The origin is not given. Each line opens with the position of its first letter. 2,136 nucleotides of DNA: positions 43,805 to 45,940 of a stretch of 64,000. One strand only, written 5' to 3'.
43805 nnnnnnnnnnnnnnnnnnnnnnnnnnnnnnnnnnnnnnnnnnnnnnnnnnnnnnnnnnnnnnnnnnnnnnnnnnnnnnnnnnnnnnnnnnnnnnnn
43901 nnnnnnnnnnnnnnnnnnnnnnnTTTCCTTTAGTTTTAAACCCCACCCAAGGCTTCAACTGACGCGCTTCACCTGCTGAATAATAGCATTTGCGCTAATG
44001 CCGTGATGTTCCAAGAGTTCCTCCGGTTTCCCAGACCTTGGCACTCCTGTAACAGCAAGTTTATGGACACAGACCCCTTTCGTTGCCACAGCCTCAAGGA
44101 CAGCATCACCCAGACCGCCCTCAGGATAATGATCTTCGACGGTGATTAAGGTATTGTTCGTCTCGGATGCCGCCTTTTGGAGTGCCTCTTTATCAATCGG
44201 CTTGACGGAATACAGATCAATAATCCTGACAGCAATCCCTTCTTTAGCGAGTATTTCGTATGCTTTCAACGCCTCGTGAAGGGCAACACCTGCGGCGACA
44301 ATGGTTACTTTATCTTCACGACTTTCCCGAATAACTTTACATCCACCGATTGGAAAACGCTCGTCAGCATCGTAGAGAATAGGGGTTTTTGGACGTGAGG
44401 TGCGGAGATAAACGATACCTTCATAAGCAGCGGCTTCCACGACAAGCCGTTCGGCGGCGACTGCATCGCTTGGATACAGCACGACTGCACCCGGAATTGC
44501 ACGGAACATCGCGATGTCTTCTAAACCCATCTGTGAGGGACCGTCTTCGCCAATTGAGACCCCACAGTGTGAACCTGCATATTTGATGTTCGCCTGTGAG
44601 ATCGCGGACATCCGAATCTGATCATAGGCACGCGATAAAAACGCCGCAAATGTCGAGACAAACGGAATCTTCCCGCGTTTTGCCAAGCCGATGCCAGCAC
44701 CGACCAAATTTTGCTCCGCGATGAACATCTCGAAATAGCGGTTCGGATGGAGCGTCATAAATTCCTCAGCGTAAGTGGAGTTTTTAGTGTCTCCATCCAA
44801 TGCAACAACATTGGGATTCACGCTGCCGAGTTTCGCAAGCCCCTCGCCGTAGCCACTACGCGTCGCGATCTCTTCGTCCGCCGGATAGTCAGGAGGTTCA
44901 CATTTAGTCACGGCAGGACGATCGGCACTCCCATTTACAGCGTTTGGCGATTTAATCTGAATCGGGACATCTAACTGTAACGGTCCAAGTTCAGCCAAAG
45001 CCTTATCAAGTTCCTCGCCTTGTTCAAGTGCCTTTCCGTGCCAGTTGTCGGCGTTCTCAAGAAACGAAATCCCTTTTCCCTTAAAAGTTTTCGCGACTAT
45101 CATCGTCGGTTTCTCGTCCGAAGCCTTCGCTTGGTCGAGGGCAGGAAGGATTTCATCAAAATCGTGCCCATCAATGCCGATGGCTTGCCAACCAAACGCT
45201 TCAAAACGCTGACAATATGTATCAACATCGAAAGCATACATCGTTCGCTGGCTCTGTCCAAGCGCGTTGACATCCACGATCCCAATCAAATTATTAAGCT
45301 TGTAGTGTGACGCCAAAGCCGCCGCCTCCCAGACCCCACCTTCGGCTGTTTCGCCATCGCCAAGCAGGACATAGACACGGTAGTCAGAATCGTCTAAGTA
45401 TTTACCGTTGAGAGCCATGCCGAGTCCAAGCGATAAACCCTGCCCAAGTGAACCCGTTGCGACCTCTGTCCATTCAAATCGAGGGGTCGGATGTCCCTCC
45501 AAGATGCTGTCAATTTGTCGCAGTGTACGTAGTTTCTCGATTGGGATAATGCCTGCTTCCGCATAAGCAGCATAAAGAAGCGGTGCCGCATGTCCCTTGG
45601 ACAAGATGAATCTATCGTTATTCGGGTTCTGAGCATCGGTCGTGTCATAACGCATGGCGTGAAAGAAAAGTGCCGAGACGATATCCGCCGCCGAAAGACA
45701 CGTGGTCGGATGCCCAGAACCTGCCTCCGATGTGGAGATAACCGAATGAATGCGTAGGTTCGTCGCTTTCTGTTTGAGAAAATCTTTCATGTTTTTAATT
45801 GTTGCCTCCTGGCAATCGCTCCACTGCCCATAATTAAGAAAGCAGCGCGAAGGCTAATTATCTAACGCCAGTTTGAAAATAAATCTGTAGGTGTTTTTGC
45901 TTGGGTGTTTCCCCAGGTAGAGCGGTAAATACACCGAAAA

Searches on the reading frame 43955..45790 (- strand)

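Call 44: search_protein_families(library=ncbifam, proteins=[window:43955-45790:-], max_evalue=0.00001)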
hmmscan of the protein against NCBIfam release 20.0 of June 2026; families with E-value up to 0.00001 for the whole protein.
window:43955-45790:- (611 aa): 14 families
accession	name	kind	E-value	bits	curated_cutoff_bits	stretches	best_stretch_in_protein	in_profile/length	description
NF004559.0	PRK05899.2-5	equivalog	2.5e-276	917.9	488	1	5-609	18-622/627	transketolase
NF004556.0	PRK05899.2-2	equivalog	5.1e-121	405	575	1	4-609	16-636/639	transketolase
TIGR00232.1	tktlase_bact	equivalog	1.1e-80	271.8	682.25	2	7-259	2-265/654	transketolase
NF004558.0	PRK05899.2-4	equivalog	1.5e-68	231.7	788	2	10-257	8-260/651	transketolase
TIGR00204.1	dxs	equivalog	1.5e-58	198.8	465.95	1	314-607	316-611/616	1-deoxy-D-xylulose-5-phosphate synthase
NF003933.0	PRK05444.2-2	equivalog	9.9e-47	159.7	395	1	110-609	115-603/606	1-deoxy-D-xylulose-5-phosphate synthase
NF008968.0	PRK12315.1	subfamily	6.3e-29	100.7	510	1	325-610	296-580/582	1-deoxy-D-xylulose-5-phosphate synthase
NF008854.0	PRK11892.1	equivalog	2.7e-19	69.2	454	1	350-572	189-419/464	pyruvate dehydrogenase complex E1 component subunit beta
TIGR00759.1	aceE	equivalog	5.4e-18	64.3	859.9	1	25-175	101-257/885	pyruvate dehydrogenase (acetyl-transferring), homodimeric type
NF006667.0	PRK09212.1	subfamily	2.4e-17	62.8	321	1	348-572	49-280/327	pyruvate dehydrogenase complex E1 component subunit beta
TIGR03182.1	PDH_E1_alph_y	equivalog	5.9e-12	45.1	393.85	1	113-247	110-245/315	pyruvate dehydrogenase (acetyl-transferring) E1 component subunit alpha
TIGR03186.1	AKGDH_not_PDH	exception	2.7e-10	39.2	1408.3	0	25-176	101-258/889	alpha-ketoglutarate dehydrogenase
TIGR03181.1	PDH_E1_alph_x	equivalog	2.1e-09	36.7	411.35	1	116-237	125-247/341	pyruvate dehydrogenase (acetyl-transferring) E1 component subunit alpha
NF003616.0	PRK05261.1-1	subfamily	3.9e-06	25.4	777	1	99-220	127-251/788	phosphoketolase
